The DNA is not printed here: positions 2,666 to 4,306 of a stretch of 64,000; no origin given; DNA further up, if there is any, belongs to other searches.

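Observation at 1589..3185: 157-bp degenerate direct repeat of an internal DUF58 gene segment brackets rhuM: a recombination or insertion scar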

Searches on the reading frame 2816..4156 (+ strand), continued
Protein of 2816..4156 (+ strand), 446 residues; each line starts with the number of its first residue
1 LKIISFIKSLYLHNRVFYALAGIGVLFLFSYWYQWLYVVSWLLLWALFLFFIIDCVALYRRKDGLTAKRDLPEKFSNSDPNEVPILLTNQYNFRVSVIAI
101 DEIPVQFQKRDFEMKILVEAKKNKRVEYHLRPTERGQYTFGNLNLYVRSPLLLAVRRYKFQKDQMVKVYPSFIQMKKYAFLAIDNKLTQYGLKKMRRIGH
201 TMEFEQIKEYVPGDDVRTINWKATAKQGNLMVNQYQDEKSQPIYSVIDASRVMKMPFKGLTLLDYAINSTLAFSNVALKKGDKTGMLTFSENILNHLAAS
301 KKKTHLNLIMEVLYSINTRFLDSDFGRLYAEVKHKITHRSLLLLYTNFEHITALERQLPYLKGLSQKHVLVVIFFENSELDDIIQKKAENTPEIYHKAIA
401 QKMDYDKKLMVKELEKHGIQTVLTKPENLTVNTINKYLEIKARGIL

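Call 18: find_homologous_proteins(query=window:2816-4153:+, max_evalue=1e-50)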
Query window:2816-4153:+ (446 aa): 8000 proteins with E <= 1e-50 among 8000 candidates; the best 120 are listed.
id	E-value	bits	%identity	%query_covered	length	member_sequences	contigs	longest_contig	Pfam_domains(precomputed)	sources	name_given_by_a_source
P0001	7.5e-292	986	100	99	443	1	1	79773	PF01882.26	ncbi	ncbi:MAG: DUF58 domain-containing protein [Leeuwenhoekiella sp.]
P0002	9.0e-236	801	79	100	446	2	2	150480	PF01882.26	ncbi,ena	-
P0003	2.4e-231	786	78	100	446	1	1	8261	PF01882.26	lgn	-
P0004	8.8e-230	781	78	100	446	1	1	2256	PF01882.26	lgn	-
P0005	3.8e-224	763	77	100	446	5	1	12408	PF01882.26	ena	-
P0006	4.6e-223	759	76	99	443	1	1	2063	PF01882.26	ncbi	ncbi:MAG: DUF58 domain-containing protein [Leeuwenhoekiella sp.]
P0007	6.2e-222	755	74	100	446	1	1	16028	PF01882.26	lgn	-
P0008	2.7e-221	753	76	100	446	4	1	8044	PF01882.26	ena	-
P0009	6.9e-220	749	76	100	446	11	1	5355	PF01882.26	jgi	-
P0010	1.8e-218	744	75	100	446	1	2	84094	PF01882.26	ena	-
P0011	3.3e-218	743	74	100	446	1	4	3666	PF01882.26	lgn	-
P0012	1.8e-217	741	74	100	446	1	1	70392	PF01882.26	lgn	-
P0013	1.8e-216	737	75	100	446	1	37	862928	PF01882.26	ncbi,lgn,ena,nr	ncbi:MAG: DUF58 domain-containing protein [Leeuwenhoekiella sp.]|nr:DUF58 domain-containing protein 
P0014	3.8e-216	736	75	100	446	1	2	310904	PF01882.26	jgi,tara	tara:strand:- start:571 stop:1911 length:1341 start_codon:yes stop_codon:yes gene_type:complete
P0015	7.9e-216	735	75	100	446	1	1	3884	PF01882.26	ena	-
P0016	1.9e-215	734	73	100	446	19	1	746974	PF01882.26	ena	-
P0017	2.7e-215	733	75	100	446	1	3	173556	PF01882.26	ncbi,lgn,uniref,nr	ncbi:putative protein (DUF58 family) [Leeuwenhoekiella polynyae]|uniref:DUF58 domain-containing prot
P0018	2.9e-215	733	75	100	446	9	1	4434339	PF01882.26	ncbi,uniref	ncbi:DUF58 domain-containing protein [Leeuwenhoekiella sp. H156]|uniref:DUF58 domain-containing prot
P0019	5.6e-215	732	74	100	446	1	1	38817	PF01882.26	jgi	-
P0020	6.2e-215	732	75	99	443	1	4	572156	PF01882.26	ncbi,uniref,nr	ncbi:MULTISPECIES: DUF58 domain-containing protein [unclassified Leeuwenhoekiella]|uniref:DUF58 doma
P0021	1.1e-214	731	74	100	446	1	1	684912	PF01882.26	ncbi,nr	ncbi:DUF58 domain-containing protein [Leeuwenhoekiella nanhaiensis]|nr:DUF58 domain-containing prote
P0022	1.5e-214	731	74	100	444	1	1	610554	PF01882.26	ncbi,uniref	ncbi:DUF58 domain-containing protein [Leeuwenhoekiella sp. NPDC079379]|uniref:DUF58 domain-containin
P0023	2.4e-214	730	74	100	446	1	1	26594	PF01882.26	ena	-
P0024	3.2e-214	730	75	100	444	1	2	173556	PF01882.26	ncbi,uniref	ncbi:DUF58 domain-containing protein [Leeuwenhoekiella polynyae]|uniref:DUF58 domain-containing prot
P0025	1.5e-213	728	74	100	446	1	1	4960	PF01882.26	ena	-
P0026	3.8e-213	726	73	99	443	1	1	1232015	PF01882.26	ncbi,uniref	ncbi:DUF58 domain-containing protein [Leeuwenhoekiella aequorea]|uniref:DUF58 domain-containing prot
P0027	6.2e-213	726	71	100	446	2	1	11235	PF01882.26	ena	-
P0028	6.6e-213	726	74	100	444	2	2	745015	PF01882.26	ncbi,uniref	ncbi:DUF58 domain-containing protein [Leeuwenhoekiella aestuarii]|uniref:DUF58 domain-containing pro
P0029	7.9e-213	725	74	100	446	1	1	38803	PF01882.26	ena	-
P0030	8.2e-213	725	72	98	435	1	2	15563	PF01882.26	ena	-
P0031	3.2e-212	723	74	100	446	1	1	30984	PF01882.26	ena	-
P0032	4.7e-212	723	74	100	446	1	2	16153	PF01882.26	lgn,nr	nr:DUF58 domain-containing protein [Leeuwenhoekiella marinoflava]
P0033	8.0e-212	722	73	100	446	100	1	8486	PF01882.26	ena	-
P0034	8.6e-212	722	73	100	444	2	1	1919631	PF01882.26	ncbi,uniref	ncbi:DUF58 domain-containing protein [Leeuwenhoekiella sp. MAR_2009_132]|uniref:DUF58 domain-contain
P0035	9.9e-212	722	73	100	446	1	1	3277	PF01882.26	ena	-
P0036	1.3e-211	721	73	100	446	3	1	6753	PF01882.26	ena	-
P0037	1.6e-211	721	72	100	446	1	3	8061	PF01882.26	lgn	-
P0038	2.6e-211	720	76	97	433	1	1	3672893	PF01882.26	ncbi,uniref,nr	ncbi:DUF58 domain-containing protein [Flavimarina sp. Hel_I_48]|uniref:DUF58 domain-containing prote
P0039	3.0e-211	720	73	100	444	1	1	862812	PF01882.26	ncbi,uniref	ncbi:DUF58 domain-containing protein [Leeuwenhoekiella sp. W20_SRS_FM14]|uniref:DUF58 domain-contain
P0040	1.6e-210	718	73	99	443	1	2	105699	PF01882.26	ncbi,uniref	ncbi:DUF58 domain-containing protein [Leeuwenhoekiella marinoflava]|uniref:DUF58 domain-containing p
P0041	2.8e-210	717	73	100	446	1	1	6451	PF01882.26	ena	-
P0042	1.1e-208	712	75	97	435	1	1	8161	PF01882.26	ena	-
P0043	3.8e-208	710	72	100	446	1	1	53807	PF01882.26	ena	-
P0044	4.3e-208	710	73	100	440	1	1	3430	PF01882.26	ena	-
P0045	1.2e-203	695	70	100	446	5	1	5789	PF01882.26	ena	-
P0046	2.0e-202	691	69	100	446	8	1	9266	PF01882.26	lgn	-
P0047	3.8e-202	690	69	100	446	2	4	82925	PF01882.26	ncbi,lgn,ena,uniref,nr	ncbi:DUF58 domain-containing protein [uncultured Dokdonia sp.]|uniref:DUF58 domain-containing protei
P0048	3.9e-202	690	68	100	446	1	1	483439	PF01882.26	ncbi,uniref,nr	ncbi:DUF58 domain-containing protein [Dokdonia sinensis]|uniref:DUF58 domain-containing protein n=1 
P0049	6.1e-202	690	69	100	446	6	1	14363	PF01882.26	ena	-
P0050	1.2e-201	689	69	100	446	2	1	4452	PF01882.26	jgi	-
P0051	1.5e-201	688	69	100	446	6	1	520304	PF01882.26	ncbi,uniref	ncbi:DUF58 domain-containing protein [Dokdonia ponticola]|uniref:DUF58 domain-containing protein n=1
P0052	3.3e-201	687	69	100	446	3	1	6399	PF01882.26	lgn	-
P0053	3.6e-201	687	69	100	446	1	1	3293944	PF01882.26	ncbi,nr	ncbi:hypothetical protein I597_1911 [Dokdonia donghaensis DSW-1]|nr:DUF58 domain-containing protein 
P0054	5.1e-201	686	69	100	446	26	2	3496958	PF01882.26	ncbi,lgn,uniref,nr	ncbi:DUF58 domain-containing protein [uncultured Dokdonia sp.]|uniref:DUF58 domain-containing protei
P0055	5.4e-201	686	68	99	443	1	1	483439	PF01882.26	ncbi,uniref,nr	ncbi:DUF58 domain-containing protein [Dokdonia sinensis]|uniref:DUF58 domain-containing protein n=1 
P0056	9.2e-201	686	77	91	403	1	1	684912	PF01882.26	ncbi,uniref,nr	ncbi:DUF58 domain-containing protein [Leeuwenhoekiella nanhaiensis]|uniref:DUF58 domain-containing p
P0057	1.2e-200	685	68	100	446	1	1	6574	PF01882.26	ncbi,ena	-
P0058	1.7e-200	685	69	100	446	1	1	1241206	PF01882.26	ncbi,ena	-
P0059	2.1e-200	684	69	100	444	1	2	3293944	PF01882.26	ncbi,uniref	ncbi:DUF58 domain-containing protein [Dokdonia donghaensis]|uniref:DUF58 domain-containing protein n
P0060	5.0e-200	683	69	99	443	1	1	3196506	PF01882.26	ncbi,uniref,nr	ncbi:cell division protein DivIC (FtsB), stabilizes FtsL against RasP cleavage [Dokdonia donghaensis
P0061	5.6e-199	680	68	100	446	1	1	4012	PF01882.26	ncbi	ncbi:MAG: hypothetical protein ACI9Y7_002914 [Dokdonia sp.]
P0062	6.9e-199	679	68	100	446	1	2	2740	PF01882.26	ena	-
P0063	7.3e-199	679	69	99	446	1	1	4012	PF01882.26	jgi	jgi:uncharacterized protein (DUF58 family)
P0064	8.2e-199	679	67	100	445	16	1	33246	PF01882.26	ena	-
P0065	3.5e-198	677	68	100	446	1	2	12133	PF01882.26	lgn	-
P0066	5.4e-198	677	67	100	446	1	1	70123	PF01882.26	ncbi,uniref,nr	ncbi:DUF58 domain-containing protein [uncultured Dokdonia sp.]|uniref:DUF58 domain-containing protei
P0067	7.0e-198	676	68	100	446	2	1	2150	PF01882.26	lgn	-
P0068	1.3e-197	675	77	89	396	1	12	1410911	PF01882.26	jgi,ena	-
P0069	8.5e-197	673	69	98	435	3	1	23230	PF01882.26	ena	-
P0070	2.2e-196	671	66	100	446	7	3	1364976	PF13519.13,PF01882.26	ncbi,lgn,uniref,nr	ncbi:hypothetical protein GCM10011344_07490 [Dokdonia pacifica]|uniref:Uncharacterized conserved pro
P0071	4.0e-196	670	68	98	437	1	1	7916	PF01882.26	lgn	-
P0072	7.5e-196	669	67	100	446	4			PF01882.26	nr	nr:DUF58 domain-containing protein [Dokdonia sp. Hel_I_53]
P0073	2.5e-195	668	69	100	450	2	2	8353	PF13519.13,PF01882.26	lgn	-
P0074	1.6e-194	665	68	98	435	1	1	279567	PF01882.26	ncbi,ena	-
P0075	2.6e-194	664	66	98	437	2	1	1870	PF01882.26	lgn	-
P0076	6.7e-194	663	68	98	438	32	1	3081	PF01882.26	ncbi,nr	ncbi:MAG: DUF58 domain-containing protein, partial [Dokdonia donghaensis]|nr:DUF58 domain-containing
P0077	1.3e-193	662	81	84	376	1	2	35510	PF01882.26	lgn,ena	-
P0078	1.7e-193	662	68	98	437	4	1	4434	PF01882.26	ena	-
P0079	4.9e-193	660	70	94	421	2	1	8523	PF01882.26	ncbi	-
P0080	1.1e-192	659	67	98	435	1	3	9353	PF01882.26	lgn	-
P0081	3.9e-192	657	68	100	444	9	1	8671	PF01882.26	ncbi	-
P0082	1.9e-191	655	68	97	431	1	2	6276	PF01882.26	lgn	-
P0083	2.6e-191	654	68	100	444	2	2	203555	PF01882.26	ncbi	-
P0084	2.8e-191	654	66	100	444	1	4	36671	PF01882.26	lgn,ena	-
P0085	3.3e-191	654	69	98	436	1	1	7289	PF01882.26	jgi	-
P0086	4.7e-191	654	69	98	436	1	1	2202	PF01882.26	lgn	-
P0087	5.5e-191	653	67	100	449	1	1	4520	PF01882.26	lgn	-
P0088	1.1e-190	652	68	100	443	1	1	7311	PF01882.26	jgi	-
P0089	1.4e-190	652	67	100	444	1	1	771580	PF01882.26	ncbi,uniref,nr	ncbi:DUF58 domain-containing protein [Aquimarina sp. 2201CG5-10]|uniref:DUF58 domain-containing prot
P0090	1.8e-190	652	67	99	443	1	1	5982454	PF01882.26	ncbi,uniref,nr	ncbi:DUF58 domain-containing protein [Aquimarina sp. MAR_2010_214]|uniref:DUF58 domain-containing pr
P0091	2.3e-190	651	72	91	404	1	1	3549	PF01882.26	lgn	-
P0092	2.6e-190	651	68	97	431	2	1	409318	PF01882.26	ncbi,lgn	-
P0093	4.3e-190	651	68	99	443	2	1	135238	PF01882.26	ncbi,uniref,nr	ncbi:DUF58 domain-containing protein [Aquimarina sp. U1-2]|uniref:DUF58 domain-containing protein n=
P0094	4.7e-190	650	66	100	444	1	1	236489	PF01882.26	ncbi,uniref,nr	ncbi:DUF58 domain-containing protein [Pararhodonellum marinum]|uniref:DUF58 domain-containing protei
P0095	6.6e-190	650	66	99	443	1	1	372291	PF01882.26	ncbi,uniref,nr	ncbi:DUF58 domain-containing protein [Aquimarina sediminis]|uniref:DUF58 domain-containing protein n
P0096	7.9e-190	650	67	100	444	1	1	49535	PF01882.26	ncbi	-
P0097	9.2e-190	649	67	99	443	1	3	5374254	PF01882.26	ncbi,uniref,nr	ncbi:DUF58 domain-containing protein [Aquimarina sp. Aq78]|uniref:DUF58 domain-containing protein n=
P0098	1.3e-189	649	67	97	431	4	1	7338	PF01882.26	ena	-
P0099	1.3e-189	649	66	99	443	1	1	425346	PF01882.26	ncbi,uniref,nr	ncbi:DUF58 domain-containing protein [Aquimarina longa]|uniref:DUF58 domain-containing protein n=1 T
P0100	1.6e-189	649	67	99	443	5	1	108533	PF01882.26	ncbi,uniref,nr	ncbi:DUF58 domain-containing protein [Aquimarina macrocephali]|uniref:DUF58 domain-containing protei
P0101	2.2e-189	648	66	100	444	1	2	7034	PF01882.26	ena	-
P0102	2.2e-189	648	67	100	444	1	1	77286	PF01882.26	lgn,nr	nr:DUF58 domain-containing protein [Aquimarina sp. MMG016]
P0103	2.4e-189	648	65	100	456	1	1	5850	PF01882.26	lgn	-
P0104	5.5e-189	647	67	99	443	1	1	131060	PF01882.26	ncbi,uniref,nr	ncbi:DUF58 domain-containing protein [Aquimarina sp. MMG016]|uniref:DUF58 domain-containing protein 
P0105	7.8e-189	646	68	98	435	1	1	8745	PF01882.26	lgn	-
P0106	1.2e-188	646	66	100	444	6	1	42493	PF01882.26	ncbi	-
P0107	1.4e-188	645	68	96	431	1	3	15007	PF13519.13,PF01882.26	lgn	-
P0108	1.7e-188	645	68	96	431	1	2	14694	PF13519.13,PF01882.26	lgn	-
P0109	1.8e-188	645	68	96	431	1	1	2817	PF13519.13,PF01882.26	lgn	-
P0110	2.8e-188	645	67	100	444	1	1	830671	PF01882.26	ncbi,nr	ncbi:uncharacterized protein (DUF58 family) [Aquimarina sp. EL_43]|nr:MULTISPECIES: DUF58 domain-con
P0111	3.8e-188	644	73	88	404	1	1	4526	PF01882.26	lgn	-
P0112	4.1e-188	644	67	99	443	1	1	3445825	PF01882.26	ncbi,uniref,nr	ncbi:DUF58 domain-containing protein [Aquimarina sp. AU58]|uniref:DUF58 domain-containing protein n=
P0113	6.1e-188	643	66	100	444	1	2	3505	PF01882.26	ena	-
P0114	6.3e-188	643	71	88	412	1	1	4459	PF01882.26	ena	-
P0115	7.0e-188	643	67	99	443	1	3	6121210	PF01882.26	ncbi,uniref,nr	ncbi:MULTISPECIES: DUF58 domain-containing protein [Aquimarina]|uniref:DUF58 domain-containing prote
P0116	1.3e-187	642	66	99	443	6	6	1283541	PF01882.26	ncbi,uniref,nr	ncbi:DUF58 domain-containing protein [Aquimarina algiphila]|uniref:DUF58 domain-containing protein n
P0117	1.8e-187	642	67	99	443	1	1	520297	PF01882.26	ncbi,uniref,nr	ncbi:hypothetical protein ATO12_15260 [Aquimarina atlantica]|uniref:DUF58 domain-containing protein 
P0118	2.1e-187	642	66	100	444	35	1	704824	PF01882.26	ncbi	-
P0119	2.1e-187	642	66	99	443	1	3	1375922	PF01882.26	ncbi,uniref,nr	ncbi:DUF58 domain-containing protein [Aquimarina spinulae]|uniref:DUF58 domain-containing protein n=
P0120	2.2e-187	642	68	94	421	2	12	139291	PF01882.26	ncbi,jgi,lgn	-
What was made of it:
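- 2816..4156 (+): Intact DUF58 gene (446 aa). 100% identical to P0001, a Leeuwenhoekiella sp. MAG protein; the next-best homologue is 79% identical (call 18).
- The source is a MAG (call 18).
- Tried and rejected: The protein search found nothing between 79% and 100% (call 18).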

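Call 19: find_encoding_contigs(protein=P0001, flank=10000, max_places=5)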
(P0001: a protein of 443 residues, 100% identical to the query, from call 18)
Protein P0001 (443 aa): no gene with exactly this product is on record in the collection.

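Call 20: find_encoding_contigs(protein=P0002, flank=10000, max_places=3)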
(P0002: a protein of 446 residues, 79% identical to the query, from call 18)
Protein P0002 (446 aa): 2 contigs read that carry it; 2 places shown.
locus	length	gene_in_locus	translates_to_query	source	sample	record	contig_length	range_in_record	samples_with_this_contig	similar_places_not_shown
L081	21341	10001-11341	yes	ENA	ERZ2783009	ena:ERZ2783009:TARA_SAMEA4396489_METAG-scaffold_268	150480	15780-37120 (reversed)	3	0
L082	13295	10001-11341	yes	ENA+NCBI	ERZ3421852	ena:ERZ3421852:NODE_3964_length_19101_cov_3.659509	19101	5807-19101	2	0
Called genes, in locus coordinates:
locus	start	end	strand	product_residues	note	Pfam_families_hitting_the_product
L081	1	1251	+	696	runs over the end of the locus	-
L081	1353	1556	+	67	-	-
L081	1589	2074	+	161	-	PF01590:GAF, PF13185:GAF_2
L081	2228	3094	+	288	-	PF13715:CarbopepD_reg_2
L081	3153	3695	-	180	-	PF01243:PNPOx_N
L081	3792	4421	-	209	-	PF03458:Gly_transporter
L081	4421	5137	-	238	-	PF06271:RDD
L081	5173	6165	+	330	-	PF28475:DUF8413, PF01944:SpoIIM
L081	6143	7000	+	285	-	PF06790:UPF0259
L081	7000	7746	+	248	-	PF13559:DUF4129 (weak)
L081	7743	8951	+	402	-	PF14258:DUF4350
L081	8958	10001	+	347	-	PF00493:MCM (weak), PF20030:bpMoxR, PF05496:RuvB_N (faint), PF00004:AAA (weak), PF07726:AAA_3, PF07728:AAA_5, PF17863:AAA_lid_2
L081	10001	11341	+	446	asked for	PF01882:DUF58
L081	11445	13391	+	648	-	PF02824:TGS, PF07973:tRNA_SAD, PF00587:tRNA-synt_2b, PF03129:HGTP_anticodon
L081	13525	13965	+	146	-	PF05198:IF3_N, PF00707:IF3_C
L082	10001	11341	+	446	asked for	PF01882:DUF58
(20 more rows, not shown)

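Call 21: find_encoding_contigs(protein=P0018, flank=10000, max_places=3)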
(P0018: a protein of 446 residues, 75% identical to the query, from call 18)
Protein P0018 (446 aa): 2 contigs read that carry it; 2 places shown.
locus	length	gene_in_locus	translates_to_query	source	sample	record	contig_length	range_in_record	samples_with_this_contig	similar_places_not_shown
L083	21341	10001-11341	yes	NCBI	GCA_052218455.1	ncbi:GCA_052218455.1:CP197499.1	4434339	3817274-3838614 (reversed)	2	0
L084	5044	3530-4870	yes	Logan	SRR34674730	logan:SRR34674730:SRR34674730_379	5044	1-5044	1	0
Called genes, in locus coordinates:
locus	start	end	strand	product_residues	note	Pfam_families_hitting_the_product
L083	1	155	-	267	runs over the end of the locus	PF01553:Acyltransferase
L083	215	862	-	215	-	PF00293:NUDIX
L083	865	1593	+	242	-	PF00160:Pro_isomerase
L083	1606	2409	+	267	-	-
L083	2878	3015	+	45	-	-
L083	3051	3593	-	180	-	PF01243:PNPOx_N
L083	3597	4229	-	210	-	PF03458:Gly_transporter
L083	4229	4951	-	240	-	PF06271:RDD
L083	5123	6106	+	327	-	PF28475:DUF8413, PF01944:SpoIIM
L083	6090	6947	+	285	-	PF06790:UPF0259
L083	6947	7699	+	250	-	PF13559:DUF4129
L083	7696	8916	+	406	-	PF14258:DUF4350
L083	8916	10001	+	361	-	PF00493:MCM (weak), PF20030:bpMoxR, PF05496:RuvB_N (faint), PF00004:AAA (weak), PF07726:AAA_3, PF07728:AAA_5, PF17863:AAA_lid_2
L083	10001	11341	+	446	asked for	PF01882:DUF58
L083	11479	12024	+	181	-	-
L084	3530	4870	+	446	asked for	PF01882:DUF58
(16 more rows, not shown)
